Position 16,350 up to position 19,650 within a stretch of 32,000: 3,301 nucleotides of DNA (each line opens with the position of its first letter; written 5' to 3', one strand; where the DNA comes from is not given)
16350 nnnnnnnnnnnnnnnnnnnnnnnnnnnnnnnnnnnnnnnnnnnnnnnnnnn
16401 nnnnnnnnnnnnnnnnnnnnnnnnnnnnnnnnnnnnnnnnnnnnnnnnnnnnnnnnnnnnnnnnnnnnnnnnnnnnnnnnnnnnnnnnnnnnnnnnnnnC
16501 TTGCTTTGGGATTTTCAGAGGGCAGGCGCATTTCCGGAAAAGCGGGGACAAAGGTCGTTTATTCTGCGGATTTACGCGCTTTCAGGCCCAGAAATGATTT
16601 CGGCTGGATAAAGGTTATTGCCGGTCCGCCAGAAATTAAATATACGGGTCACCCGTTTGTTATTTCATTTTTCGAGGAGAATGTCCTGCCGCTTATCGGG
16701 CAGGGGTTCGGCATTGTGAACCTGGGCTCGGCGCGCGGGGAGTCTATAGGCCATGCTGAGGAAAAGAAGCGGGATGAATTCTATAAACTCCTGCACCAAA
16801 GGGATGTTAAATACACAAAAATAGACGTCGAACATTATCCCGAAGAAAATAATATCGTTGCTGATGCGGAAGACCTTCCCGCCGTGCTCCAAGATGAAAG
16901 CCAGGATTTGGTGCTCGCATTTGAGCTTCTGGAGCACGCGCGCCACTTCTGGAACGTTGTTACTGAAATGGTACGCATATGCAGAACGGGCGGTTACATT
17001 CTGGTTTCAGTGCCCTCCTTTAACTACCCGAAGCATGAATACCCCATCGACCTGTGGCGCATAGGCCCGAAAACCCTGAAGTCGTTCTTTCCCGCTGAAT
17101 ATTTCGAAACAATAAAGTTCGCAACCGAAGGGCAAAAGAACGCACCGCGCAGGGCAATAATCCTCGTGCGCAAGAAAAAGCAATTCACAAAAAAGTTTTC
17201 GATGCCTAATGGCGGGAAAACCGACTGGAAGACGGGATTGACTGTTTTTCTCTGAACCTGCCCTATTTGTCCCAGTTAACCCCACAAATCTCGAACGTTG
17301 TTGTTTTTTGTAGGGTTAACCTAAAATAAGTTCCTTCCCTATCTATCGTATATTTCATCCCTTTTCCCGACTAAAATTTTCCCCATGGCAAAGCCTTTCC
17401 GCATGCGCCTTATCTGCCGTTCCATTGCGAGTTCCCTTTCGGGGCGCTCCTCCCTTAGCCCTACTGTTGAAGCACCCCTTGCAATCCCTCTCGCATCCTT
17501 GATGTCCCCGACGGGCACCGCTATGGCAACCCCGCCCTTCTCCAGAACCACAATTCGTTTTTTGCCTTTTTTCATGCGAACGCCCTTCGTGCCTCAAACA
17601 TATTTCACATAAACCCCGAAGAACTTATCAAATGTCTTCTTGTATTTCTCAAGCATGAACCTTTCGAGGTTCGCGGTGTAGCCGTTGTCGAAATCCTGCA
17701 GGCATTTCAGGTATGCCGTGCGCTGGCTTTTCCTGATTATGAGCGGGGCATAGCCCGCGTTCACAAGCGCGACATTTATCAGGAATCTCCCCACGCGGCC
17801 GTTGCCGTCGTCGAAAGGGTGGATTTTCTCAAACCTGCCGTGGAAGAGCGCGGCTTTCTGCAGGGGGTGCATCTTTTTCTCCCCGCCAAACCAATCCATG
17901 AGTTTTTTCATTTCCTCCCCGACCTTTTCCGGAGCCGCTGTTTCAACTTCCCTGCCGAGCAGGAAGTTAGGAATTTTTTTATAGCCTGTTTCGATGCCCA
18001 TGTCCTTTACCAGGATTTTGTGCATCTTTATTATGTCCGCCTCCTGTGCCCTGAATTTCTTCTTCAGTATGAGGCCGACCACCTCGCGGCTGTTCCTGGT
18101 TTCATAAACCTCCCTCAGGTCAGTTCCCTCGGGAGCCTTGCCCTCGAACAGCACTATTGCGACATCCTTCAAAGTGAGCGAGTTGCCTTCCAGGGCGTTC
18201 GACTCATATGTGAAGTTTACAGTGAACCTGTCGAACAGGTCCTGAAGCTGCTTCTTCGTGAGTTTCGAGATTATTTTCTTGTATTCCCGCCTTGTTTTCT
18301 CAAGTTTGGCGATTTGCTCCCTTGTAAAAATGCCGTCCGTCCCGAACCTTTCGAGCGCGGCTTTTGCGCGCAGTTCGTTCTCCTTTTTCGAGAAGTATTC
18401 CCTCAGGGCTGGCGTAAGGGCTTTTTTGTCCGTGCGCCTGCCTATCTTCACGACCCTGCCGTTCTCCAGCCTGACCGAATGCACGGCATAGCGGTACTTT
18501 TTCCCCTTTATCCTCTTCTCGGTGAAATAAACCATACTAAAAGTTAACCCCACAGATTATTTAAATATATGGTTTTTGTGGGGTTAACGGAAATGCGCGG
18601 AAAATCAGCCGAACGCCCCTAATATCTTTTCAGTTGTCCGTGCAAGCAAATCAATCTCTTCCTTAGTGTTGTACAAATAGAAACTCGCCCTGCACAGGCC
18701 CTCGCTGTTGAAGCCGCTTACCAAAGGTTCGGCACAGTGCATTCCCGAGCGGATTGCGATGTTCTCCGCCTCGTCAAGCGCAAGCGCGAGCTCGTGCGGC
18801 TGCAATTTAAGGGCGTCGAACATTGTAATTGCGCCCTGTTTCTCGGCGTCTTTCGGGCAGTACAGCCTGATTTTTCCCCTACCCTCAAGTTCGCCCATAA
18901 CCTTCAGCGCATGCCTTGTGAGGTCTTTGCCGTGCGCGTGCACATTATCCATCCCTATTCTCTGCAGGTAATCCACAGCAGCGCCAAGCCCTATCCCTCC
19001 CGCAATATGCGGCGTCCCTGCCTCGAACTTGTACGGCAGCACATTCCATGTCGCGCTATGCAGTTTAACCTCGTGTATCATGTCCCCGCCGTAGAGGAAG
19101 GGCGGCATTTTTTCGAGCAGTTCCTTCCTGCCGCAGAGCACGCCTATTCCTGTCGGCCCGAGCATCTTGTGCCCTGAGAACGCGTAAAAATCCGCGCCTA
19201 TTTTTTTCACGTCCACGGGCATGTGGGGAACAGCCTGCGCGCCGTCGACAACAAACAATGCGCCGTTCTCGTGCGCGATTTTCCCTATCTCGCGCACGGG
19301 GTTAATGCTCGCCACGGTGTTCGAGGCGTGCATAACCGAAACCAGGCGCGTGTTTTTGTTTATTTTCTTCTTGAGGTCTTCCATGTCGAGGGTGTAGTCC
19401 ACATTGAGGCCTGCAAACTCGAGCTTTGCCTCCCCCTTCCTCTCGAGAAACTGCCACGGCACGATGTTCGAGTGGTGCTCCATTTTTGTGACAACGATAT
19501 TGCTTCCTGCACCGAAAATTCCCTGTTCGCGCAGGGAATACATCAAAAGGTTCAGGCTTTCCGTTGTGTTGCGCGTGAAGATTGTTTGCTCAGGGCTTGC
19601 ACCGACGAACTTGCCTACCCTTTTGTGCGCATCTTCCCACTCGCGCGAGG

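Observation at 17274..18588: Two 47-bp palindromic elements with identical arms bracket a 1.3-kb Fic + 78-aa cassette; the upstream copy wraps the Fic TATA box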

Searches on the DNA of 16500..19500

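Call 69: search_rna_families(source=window, start=16500, end=19500, threshold=evalue, max_evalue=1)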
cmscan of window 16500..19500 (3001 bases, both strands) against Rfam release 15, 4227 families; matches with E-value up to 1: 0.
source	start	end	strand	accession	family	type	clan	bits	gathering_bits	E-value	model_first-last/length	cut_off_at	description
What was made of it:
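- There is no Rfam match (call 69).
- Tried and rejected: RNA and virus searches: Rfam on 16500-19500 gave no match (call 69).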

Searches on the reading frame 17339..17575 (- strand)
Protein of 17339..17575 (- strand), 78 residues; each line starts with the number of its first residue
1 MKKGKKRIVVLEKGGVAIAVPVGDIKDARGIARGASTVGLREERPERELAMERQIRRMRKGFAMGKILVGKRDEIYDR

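Call 8: search_protein_families(library=pfam, proteins=[window:17339-17575:-], max_evalue=0.01)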
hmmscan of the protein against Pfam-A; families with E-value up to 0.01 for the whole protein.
window:17339-17575:- (78 aa): 0 families

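Call 9: search_protein_families(library=ncbifam, proteins=[window:17339-17575:-], max_evalue=0.01)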
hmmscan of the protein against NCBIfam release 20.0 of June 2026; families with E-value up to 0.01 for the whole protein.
window:17339-17575:- (78 aa): 0 families

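Call 56: find_homologous_proteins(query=window:17339-17575:-, max_evalue=0.01)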
Query window:17339-17575:- (78 aa): 2 proteins with E <= 0.01 among 4 candidates.
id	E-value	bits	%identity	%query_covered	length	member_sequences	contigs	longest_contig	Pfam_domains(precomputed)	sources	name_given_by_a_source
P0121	7.5e-40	152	100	100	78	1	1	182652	-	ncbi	ncbi:MAG: hypothetical protein V1676_05995 [Candidatus Diapherotrites archaeon]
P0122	5.0e-27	111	78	100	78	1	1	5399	-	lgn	-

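Call 78: search_protein_families(library=pfam, proteins=[window:17339-17575:-], max_evalue=10)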
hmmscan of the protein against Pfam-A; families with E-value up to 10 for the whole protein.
window:17339-17575:- (78 aa): 0 families
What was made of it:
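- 17339..17575 (-): 78-aa ORF downstream of Fic. It is a real but lineage-restricted gene of unknown function. No Pfam or NCBIfam hit (calls 8, 9, 78).
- Tried and rejected: 78-aa ORF: no Pfam or NCBIfam hit (calls 8, 9, 78).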
